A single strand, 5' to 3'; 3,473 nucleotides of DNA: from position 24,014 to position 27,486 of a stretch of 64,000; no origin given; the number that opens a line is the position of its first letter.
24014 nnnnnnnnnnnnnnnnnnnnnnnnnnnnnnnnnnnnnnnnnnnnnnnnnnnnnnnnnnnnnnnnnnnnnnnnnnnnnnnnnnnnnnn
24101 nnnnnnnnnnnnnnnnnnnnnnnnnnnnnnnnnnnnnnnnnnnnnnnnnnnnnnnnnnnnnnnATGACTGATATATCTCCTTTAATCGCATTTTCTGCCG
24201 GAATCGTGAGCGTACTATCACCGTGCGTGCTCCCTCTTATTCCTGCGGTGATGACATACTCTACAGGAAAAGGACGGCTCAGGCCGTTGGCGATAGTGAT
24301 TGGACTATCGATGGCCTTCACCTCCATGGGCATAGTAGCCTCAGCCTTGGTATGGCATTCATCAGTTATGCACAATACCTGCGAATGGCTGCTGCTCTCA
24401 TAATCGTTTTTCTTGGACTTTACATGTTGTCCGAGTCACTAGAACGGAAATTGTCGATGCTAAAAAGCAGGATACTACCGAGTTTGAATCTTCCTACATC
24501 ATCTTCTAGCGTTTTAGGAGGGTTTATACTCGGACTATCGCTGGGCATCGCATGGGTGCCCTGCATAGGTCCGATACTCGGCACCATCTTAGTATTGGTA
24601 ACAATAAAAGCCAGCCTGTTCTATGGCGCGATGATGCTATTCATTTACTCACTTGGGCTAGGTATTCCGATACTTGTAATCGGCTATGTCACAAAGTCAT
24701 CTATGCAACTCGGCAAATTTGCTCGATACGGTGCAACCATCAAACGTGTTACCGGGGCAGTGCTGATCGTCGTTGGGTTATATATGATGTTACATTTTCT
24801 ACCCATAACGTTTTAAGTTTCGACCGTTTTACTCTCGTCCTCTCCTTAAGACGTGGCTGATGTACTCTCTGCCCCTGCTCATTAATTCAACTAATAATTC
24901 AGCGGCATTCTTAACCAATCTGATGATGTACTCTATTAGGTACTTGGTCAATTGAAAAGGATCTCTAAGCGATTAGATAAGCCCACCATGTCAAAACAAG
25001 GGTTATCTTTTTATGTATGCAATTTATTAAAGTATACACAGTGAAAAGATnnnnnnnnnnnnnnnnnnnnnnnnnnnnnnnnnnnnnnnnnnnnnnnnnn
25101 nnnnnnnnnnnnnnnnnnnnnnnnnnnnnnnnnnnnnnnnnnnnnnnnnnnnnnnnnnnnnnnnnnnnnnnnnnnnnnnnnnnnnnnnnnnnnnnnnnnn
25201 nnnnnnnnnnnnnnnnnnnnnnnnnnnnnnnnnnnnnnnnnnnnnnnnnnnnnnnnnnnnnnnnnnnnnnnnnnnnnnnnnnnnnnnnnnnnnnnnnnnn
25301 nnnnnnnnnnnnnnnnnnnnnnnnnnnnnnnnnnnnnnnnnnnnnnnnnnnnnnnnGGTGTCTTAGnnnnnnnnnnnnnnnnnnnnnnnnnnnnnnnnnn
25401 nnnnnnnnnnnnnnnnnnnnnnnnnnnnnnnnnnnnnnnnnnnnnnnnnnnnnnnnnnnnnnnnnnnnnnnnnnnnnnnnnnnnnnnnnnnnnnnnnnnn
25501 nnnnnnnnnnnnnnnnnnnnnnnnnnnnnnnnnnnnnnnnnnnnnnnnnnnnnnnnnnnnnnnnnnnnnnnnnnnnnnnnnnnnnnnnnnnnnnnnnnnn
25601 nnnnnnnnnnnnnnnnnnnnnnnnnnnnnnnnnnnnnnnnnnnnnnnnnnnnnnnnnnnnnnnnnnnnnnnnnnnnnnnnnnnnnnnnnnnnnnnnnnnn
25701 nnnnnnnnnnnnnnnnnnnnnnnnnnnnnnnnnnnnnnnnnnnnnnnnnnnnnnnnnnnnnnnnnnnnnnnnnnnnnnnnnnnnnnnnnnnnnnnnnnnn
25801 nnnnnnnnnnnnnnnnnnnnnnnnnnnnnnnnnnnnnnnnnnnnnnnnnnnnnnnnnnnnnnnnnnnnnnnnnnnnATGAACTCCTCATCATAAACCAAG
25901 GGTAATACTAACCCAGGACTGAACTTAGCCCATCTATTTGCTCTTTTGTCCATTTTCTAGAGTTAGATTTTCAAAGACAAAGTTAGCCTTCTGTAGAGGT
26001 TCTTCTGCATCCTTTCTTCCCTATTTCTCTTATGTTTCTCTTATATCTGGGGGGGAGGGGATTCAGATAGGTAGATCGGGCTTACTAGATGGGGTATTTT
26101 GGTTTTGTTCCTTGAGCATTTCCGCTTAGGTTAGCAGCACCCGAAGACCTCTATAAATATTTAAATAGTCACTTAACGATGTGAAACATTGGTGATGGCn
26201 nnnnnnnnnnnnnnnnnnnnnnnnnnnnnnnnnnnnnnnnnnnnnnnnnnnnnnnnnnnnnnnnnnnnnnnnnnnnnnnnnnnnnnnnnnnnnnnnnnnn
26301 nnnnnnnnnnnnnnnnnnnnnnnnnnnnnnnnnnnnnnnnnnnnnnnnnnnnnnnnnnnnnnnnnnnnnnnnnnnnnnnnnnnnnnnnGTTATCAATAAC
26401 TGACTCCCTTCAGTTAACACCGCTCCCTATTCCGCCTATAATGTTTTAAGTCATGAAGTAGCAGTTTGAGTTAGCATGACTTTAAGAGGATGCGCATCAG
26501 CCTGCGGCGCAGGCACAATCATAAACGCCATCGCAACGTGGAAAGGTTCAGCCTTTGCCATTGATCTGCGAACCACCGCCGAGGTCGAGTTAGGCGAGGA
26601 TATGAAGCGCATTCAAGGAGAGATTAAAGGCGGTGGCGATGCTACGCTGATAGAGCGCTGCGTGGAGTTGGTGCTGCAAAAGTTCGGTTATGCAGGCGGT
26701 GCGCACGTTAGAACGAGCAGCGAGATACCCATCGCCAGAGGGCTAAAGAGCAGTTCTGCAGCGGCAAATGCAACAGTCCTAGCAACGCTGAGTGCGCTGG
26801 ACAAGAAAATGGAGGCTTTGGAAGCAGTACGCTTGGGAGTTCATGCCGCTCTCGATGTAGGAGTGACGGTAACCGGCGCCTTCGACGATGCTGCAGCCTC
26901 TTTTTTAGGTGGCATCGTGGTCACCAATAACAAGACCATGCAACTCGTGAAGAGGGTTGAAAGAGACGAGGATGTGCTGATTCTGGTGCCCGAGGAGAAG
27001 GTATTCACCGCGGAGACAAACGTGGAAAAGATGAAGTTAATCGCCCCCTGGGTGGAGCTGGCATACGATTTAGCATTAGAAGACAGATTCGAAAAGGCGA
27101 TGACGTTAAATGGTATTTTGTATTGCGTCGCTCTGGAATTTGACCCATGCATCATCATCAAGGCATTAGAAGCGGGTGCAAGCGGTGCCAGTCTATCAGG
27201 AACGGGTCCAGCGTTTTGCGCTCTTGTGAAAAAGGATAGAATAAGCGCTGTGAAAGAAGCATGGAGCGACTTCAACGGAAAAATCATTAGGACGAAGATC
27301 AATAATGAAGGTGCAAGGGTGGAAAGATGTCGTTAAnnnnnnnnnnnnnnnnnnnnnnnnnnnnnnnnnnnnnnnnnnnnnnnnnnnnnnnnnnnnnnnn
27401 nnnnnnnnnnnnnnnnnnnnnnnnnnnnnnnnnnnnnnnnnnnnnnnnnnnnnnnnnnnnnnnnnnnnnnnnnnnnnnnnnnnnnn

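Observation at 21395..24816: Cytochrome-c cassette (about 17-heme MHC, small cytochrome, PGF-CTERM thioredoxin, CcdA) inserted inside the aromatic amino acid operon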

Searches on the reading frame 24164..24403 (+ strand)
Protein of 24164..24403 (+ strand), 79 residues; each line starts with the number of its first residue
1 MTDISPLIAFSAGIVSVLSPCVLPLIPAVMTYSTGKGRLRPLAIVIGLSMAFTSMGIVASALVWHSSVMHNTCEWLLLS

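Call 4: search_protein_families(library=pfam, proteins=[window:24164-24403:+], max_evalue=0.01)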
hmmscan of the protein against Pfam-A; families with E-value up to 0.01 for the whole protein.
window:24164-24403:+ (79 aa): 1 family
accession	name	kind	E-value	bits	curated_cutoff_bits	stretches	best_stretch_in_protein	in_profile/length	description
PF02683.22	DsbD_TM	-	2.2e-05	24.3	27.1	1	8-62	7-69/219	Cytochrome C biogenesis protein transmembrane domain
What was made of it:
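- Checked: DsbD_TM matches two ORFs in different frames, 24164-24403 and 24223-24816 (call 4).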

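Call 5: search_protein_families(library=ncbifam, proteins=[window:24164-24403:+], max_evalue=0.01)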
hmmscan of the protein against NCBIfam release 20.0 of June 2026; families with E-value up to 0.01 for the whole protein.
window:24164-24403:+ (79 aa): 2 families
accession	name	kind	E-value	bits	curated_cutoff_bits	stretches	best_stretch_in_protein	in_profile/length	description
NF045694.1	seleno_TsoB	exception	0.00013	20.2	805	1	9-60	188-246/572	rhodanese/DsbD fusion-like selenoprotein TsoB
NF001419.0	PRK00293.1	subfamily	0.00037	19.2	330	1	4-61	170-235/574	protein-disulfide reductase DsbD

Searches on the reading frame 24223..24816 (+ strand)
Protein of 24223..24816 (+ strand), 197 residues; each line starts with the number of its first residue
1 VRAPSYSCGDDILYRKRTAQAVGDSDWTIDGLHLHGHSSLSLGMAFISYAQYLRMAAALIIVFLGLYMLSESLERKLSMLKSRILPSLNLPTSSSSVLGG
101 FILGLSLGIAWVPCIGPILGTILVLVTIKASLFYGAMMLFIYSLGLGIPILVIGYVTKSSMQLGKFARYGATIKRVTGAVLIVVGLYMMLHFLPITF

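Call 4: search_protein_families(library=pfam, proteins=[window:24223-24816:+], max_evalue=0.01)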
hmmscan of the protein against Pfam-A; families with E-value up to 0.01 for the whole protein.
window:24223-24816:+ (197 aa): 1 family
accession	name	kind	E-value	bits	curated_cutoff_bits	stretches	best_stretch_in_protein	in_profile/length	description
PF02683.22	DsbD_TM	-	4.2e-11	43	27.1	1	55-191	84-217/219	Cytochrome C biogenesis protein transmembrane domain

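Call 5: search_protein_families(library=ncbifam, proteins=[window:24223-24816:+], max_evalue=0.01)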
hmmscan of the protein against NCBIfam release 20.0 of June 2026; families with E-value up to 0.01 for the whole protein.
window:24223-24816:+ (197 aa): 3 families
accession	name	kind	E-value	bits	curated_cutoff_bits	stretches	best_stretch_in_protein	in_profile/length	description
NF045694.1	seleno_TsoB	exception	5e-11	41.4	805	1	92-194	294-396/572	rhodanese/DsbD fusion-like selenoprotein TsoB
NF001419.0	PRK00293.1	subfamily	1.4e-08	33.8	330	1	53-194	249-387/574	protein-disulfide reductase DsbD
NF040495.1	tranport_ArsG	equivalog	1.1e-06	28.3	200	1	50-192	81-224/225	aromatic aminobenezylarsenical efflux permease ArsG family transporter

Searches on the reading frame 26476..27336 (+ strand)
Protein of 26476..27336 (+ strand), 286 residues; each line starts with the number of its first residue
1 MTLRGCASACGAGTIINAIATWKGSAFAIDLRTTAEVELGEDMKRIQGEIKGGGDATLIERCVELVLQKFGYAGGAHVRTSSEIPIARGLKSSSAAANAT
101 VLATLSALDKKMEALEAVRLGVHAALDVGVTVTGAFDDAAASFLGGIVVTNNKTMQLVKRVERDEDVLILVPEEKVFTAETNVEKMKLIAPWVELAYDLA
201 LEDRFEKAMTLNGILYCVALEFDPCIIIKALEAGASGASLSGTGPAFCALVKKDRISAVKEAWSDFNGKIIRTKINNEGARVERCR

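Call 4: search_protein_families(library=pfam, proteins=[window:26476-27336:+], max_evalue=0.01)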
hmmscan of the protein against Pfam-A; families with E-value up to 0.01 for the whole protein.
window:26476-27336:+ (286 aa): 3 families
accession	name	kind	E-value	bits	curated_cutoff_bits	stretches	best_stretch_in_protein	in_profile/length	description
PF00288.32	GHMP_kinases_N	-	1.6e-16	60.7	22.3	1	58-146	2-87/87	GHMP kinases N terminal domain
PF08544.19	GHMP_kinases_C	-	3e-07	31.2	21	1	226-266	40-82/85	GHMP kinases C terminal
PF22700.2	MVD-like_N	-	3.9e-05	23.8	27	1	32-114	34-121/157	Diphosphomevalonate decarboxylase-like N-terminal domain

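Call 5: search_protein_families(library=ncbifam, proteins=[window:26476-27336:+], max_evalue=0.01)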
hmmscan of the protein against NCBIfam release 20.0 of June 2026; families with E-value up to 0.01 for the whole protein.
window:26476-27336:+ (286 aa): 15 families
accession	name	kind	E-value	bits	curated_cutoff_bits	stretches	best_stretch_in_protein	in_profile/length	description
TIGR01920.1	Shik_kin_archae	equivalog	3.5e-86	288.8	126.85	1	9-272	1-265/266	shikimate kinase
NF003036.0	PRK03926.1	equivalog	2.3e-19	69.6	403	1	26-284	26-300/302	mevalonate kinase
TIGR00191.1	thrB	equivalog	1.3e-16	60.3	168.25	1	50-181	54-181/304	homoserine kinase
NF002288.1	PRK01212.1-4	equivalog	1.6e-15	57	194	2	63-180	64-181/303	homoserine kinase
NF002870.0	PRK03188.1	equivalog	6.4e-07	28.4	286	1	54-260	72-278/310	4-(cytidine 5'-diphospho)-2-C-methyl-D-erythritol kinase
TIGR00154.1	ispE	equivalog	1.5e-06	28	138.7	1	47-271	55-283/294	4-(cytidine 5'-diphospho)-2-C-methyl-D-erythritol kinase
TIGR00549.1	mevalon_kin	equivalog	9.4e-06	25.3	163.05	1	51-156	63-159/276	mevalonate kinase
NF001816.0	PRK00555.1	equivalog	1.2e-05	24.4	509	1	74-143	90-159/363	galactokinase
NF003006.0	PRK03817.1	equivalog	1.3e-05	24.4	443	1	66-143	77-155/352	galactokinase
NF040726.1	BetaRFA-P_synth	equivalog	2.1e-05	23.8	328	1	228-281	267-326/327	beta-ribofuranosylaminobenzene 5'-phosphate synthase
NF040725.1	panto_kin_Meth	equivalog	8.8e-05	21.6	380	1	60-171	72-178/286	pantoate kinase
TIGR00131.1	gal_kin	equivalog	0.00036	19.6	226.65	0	69-140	103-175/388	galactokinase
NF040704.1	IPP_alt_MvaD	equivalog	0.00051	19.3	475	1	33-141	42-152/323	phosphomevalonate decarboxylase MvaD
TIGR01240.1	mevDPdecarb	equivalog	0.003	16.6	171.35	1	31-120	37-130/305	diphosphomevalonate decarboxylase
NF040957.1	Arch_PMK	equivalog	0.0047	16.5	500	0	48-156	48-159/316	phosphomevalonate kinase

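Call 55: find_homologous_proteins(query=window:26476-27336:+, max_evalue=1e-40)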
Query window:26476-27336:+ (286 aa): 4933 proteins with E <= 1e-40 among 8000 candidates; the best 120 are listed.
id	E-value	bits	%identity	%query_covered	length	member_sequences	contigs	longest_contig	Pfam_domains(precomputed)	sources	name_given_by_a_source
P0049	1.5e-179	613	100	100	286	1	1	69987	PF00288.33,PF08544.19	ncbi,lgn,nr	ncbi:MAG: shikimate kinase [Methanocellales archaeon]|nr:shikimate kinase [Methanocellales archaeon]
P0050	1.2e-163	561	92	100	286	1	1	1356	PF00288.33,PF08544.19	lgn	-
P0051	1.1e-156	538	89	100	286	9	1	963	PF00288.33,PF08544.19,PF22700.3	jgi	-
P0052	1.2e-153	528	88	100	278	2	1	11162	PF00288.33,PF08544.19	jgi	-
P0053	6.1e-140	483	81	99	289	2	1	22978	PF00288.33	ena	-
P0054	2.1e-136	472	89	89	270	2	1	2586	PF00288.33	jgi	-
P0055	1.9e-131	455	76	99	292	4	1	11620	PF00288.33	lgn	-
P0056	2.4e-129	448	73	99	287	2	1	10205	PF00288.33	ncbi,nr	ncbi:MAG: shikimate kinase [Methanocellales archaeon]|nr:shikimate kinase [Methanocellales archaeon]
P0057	2.7e-128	445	75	99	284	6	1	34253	PF00288.33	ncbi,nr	ncbi:MAG: shikimate kinase [Methanocellales archaeon]|nr:shikimate kinase [Methanocellales archaeon]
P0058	1.0e-122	427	71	99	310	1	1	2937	PF00288.33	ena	-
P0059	4.5e-121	421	71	99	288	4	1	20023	PF00288.33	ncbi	-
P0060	7.9e-121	420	71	99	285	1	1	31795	PF00288.33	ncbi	-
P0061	4.6e-119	415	70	99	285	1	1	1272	PF00288.33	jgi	jgi:shikimate kinase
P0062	2.4e-118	412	69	99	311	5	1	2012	PF00288.33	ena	-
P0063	1.7e-117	410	71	99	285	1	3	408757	PF00288.33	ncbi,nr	ncbi:MAG: shikimate kinase [Methanocellales archaeon]|nr:shikimate kinase [Methanocellales archaeon]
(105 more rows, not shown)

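Call 56: find_encoding_contigs(protein=P0052, flank=10000, max_places=2)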
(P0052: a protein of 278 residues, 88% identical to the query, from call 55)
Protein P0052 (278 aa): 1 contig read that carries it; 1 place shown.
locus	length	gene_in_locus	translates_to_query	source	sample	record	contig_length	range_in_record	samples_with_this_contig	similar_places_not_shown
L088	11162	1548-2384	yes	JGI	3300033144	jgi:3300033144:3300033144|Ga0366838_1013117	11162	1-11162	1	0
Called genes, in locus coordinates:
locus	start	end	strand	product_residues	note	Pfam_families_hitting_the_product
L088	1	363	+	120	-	?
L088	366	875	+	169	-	PF03190:Thioredox_DsbH, PF00085:Thioredoxin, PF13098:Thioredoxin_2, PF13899:Thioredoxin_7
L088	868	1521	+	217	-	PF02683:DsbD_TM, PF13386:DsbD_2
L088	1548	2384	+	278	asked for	PF00288:GHMP_kinases_N (weak), PF08544:GHMP_kinases_C (weak)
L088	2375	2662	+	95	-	PF01817:CM_2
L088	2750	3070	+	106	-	PF01402:RHH_1, PF03683:UPF0175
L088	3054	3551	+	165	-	PF11848:DUF3368, PF20698:PIN-TPR-GreABC (faint)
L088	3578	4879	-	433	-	PF03446:NAD_binding_2 (faint), PF03807:F420_oxidored (faint), PF07991:KARI_N (weak), PF02153:PDH_N, PF20463:PDH_C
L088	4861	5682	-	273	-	PF08501:Shikimate_dh_N, PF01488:Shikimate_DH, PF18317:SDH_C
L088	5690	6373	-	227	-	PF01487:DHquinase_I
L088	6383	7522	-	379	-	PF01959:DHQS, PF26558:DHQS_2nd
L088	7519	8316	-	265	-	PF01791:DeoC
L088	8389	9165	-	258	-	PF00290:Trp_syntA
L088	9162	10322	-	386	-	PF00291:PALP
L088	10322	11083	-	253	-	PF00218:IGPS, PF00977:His_biosynth (faint)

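Call 57: find_encoding_contigs(protein=P0053, flank=10000, max_places=2)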
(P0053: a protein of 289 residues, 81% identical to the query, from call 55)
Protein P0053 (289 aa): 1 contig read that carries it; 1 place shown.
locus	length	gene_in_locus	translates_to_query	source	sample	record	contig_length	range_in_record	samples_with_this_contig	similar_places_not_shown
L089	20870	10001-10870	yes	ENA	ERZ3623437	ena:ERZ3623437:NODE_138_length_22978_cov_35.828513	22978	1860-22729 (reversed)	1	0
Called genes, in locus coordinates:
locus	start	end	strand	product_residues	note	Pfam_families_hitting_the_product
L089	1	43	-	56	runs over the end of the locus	-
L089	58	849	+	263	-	PF00571:CBS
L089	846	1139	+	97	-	PF01503:PRA-PH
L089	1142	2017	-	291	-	PF02082:Rrf2 (weak), PF03444:WHD_HrcA, PF00571:CBS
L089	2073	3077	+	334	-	PF17835:NOG1_N, PF01926:MMR_HSR1, PF02421:FeoB_N, PF06858:NOG1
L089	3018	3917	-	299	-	PF06550:SPP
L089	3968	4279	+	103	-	PF27291:AF_1457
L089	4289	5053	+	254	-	PF01026:TatD_DNase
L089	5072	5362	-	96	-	-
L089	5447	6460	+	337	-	PF00752:XPG_N, PF00867:XPG_I, PF01367:5_3_exonuc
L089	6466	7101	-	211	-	PF01135:PCMT, PF13847:Methyltransf_31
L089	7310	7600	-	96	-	PF21715:CggR_N (weak)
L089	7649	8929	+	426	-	PF00275:EPSP_synthase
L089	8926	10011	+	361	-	PF01264:Chorismate_synt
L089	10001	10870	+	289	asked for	PF00288:GHMP_kinases_N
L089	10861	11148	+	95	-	PF01817:CM_2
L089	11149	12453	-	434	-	PF03446:NAD_binding_2 (weak), PF03807:F420_oxidored (weak), PF02153:PDH_N, PF20463:PDH_C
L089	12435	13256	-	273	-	PF08501:Shikimate_dh_N, PF01488:Shikimate_DH, PF18317:SDH_C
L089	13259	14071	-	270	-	PF01487:DHquinase_I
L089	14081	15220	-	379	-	PF01959:DHQS, PF26558:DHQS_2nd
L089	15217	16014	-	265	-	PF01791:DeoC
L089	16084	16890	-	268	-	PF00290:Trp_syntA, PF00977:His_biosynth (faint)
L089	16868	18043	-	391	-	PF00291:PALP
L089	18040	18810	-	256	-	PF00218:IGPS, PF01070:FMN_dh (faint)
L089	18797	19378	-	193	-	PF00117:GATase, PF07722:Peptidase_C26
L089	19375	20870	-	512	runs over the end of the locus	PF04715:, PF00425:Chorismate_bind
